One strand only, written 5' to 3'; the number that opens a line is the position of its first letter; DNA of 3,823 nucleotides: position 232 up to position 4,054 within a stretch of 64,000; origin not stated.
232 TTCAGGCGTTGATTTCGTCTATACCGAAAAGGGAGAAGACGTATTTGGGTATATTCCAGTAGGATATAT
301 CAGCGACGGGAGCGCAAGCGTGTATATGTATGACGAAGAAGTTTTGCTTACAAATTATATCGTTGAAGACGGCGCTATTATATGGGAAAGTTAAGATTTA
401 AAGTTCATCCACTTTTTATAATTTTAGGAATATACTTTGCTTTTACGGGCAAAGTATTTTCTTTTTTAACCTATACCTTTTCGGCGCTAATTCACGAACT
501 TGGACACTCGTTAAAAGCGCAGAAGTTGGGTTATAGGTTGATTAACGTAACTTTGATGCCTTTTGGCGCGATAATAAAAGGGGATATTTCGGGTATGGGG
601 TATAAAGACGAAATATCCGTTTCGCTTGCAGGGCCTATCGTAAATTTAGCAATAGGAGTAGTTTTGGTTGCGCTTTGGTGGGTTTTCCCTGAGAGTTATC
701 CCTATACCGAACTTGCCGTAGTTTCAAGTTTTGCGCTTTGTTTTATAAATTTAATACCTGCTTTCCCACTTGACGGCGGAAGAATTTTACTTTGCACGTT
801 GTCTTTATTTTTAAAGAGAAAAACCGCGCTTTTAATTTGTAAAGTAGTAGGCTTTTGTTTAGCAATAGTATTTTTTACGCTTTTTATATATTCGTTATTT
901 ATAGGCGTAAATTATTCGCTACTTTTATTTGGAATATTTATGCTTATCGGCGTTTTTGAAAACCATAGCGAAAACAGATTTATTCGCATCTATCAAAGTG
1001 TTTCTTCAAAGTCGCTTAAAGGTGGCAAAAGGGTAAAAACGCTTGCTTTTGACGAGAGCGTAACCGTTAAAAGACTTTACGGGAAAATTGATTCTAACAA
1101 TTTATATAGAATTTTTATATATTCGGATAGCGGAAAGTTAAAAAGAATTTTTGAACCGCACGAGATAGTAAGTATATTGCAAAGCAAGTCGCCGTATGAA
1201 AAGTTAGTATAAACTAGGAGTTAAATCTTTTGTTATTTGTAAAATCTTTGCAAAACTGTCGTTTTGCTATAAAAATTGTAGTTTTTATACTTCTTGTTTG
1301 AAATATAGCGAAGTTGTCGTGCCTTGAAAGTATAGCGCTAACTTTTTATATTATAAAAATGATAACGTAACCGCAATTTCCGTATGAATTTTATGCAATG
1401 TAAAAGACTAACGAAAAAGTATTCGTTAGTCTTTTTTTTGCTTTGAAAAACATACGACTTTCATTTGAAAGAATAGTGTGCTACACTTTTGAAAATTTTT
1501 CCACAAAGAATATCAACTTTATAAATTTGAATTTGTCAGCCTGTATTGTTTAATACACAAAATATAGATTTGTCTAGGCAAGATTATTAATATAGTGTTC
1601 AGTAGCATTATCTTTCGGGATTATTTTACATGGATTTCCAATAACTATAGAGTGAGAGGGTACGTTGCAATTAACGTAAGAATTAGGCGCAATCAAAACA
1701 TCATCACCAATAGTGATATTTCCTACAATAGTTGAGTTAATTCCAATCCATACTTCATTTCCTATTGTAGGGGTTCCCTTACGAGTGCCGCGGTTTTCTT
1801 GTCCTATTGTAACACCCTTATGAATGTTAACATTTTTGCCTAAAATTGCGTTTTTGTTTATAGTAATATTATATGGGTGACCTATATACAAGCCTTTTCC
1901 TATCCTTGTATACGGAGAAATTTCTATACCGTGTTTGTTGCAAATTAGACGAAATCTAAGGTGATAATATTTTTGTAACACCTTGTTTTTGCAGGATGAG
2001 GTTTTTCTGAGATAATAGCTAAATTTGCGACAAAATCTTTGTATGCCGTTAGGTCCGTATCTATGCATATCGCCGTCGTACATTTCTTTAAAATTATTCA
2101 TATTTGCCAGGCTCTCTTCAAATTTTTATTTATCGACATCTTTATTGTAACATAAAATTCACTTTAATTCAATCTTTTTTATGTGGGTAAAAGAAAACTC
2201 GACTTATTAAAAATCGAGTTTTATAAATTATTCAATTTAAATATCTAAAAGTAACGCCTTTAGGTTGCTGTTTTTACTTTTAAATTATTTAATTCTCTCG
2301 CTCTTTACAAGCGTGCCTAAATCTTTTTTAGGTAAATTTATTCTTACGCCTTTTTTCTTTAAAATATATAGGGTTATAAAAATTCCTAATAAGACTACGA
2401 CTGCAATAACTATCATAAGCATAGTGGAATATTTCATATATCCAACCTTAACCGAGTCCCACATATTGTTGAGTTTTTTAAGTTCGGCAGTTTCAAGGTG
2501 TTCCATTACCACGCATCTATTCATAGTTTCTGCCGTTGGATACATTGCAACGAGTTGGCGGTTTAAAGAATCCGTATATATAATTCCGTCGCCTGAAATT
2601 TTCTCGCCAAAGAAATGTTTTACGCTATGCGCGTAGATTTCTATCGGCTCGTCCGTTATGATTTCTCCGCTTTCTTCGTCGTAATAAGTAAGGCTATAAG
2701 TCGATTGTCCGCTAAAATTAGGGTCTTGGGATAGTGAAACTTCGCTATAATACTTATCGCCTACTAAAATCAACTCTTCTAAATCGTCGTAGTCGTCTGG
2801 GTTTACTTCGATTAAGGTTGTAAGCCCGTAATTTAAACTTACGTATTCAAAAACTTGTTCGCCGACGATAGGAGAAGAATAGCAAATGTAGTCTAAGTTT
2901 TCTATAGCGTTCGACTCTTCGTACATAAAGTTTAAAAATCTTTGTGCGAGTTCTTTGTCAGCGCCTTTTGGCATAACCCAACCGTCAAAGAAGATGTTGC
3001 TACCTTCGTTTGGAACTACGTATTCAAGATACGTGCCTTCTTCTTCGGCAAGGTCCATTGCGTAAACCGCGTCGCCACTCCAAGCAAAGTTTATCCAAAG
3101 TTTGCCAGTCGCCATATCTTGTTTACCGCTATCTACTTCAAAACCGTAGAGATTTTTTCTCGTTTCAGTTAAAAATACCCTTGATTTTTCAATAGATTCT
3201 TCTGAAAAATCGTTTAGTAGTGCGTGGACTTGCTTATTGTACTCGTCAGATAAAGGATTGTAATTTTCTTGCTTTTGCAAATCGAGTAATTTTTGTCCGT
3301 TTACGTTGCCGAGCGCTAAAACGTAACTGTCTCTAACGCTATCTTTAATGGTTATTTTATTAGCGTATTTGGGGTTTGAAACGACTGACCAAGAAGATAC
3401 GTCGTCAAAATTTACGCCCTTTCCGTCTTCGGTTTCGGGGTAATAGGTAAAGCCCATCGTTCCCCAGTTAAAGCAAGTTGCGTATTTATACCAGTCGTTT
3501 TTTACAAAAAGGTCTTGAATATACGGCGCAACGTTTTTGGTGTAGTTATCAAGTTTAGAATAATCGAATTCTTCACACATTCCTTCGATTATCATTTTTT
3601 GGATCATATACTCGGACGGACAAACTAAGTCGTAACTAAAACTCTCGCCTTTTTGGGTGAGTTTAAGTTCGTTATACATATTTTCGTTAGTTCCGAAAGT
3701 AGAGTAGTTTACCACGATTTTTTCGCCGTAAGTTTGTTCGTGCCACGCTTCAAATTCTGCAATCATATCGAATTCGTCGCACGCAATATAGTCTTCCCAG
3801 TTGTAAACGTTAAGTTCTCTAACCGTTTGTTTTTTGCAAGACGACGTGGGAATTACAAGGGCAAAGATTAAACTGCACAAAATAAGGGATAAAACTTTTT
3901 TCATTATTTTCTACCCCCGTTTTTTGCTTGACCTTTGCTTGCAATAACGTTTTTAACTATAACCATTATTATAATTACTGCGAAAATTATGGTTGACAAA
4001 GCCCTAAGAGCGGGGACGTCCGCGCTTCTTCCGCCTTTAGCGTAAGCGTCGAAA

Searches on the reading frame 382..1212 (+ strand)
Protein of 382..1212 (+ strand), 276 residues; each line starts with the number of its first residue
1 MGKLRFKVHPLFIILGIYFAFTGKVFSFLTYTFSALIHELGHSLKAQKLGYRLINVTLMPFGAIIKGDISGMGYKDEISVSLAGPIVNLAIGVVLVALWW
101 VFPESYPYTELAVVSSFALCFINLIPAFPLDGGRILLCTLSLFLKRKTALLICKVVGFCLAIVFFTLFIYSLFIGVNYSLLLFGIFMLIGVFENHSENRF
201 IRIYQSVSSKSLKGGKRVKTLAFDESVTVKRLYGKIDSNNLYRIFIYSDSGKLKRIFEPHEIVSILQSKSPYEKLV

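Call 65: search_protein_families(library=pfam, proteins=[window:382-1212:+], max_evalue=1e-8)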
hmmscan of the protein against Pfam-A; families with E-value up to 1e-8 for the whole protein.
window:382-1212:+ (276 aa): 1 family
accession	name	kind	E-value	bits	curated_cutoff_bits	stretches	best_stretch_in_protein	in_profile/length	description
PF02163.28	Peptidase_M50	-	3.8e-15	56.3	27.2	0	32-100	7-101/221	Peptidase family M50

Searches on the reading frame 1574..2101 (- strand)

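Call 65: search_protein_families(library=pfam, proteins=[window:1574-2101:-], max_evalue=1e-8)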
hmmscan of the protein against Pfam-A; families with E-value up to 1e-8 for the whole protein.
window:1574-2101:- (175 aa): 1 family
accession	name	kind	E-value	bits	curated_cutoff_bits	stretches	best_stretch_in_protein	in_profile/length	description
PF00132.30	Hexapep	-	1e-12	47.6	27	1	111-144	2-35/36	Bacterial transferase hexapeptide (six repeats)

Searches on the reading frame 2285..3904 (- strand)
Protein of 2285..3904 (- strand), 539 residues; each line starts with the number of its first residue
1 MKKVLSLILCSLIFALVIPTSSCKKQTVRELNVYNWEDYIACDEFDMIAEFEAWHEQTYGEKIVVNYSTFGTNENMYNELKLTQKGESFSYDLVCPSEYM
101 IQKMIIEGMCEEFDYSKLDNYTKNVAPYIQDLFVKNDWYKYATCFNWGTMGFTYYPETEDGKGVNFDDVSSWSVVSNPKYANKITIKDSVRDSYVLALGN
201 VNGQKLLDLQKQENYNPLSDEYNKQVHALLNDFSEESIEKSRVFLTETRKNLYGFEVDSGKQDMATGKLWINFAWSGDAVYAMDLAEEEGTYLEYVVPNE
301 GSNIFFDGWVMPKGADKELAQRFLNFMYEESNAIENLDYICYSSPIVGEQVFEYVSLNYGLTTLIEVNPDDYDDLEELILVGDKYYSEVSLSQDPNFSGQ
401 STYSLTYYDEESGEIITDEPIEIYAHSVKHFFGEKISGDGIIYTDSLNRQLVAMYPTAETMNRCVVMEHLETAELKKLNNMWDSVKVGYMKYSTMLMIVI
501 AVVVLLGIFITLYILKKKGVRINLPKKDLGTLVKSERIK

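Call 65: search_protein_families(library=pfam, proteins=[window:2285-3904:-], max_evalue=1e-8)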
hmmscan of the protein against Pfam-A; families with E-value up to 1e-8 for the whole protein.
window:2285-3904:- (539 aa): 2 families
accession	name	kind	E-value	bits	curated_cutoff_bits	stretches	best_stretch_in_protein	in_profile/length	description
PF13416.11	SBP_bac_8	-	3.4e-19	70.1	27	1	47-339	2-255/279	Bacterial extracellular solute-binding protein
PF13343.11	SBP_bac_6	-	3.4e-12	46.8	24.6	1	97-345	17-218/245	Bacterial extracellular solute-binding protein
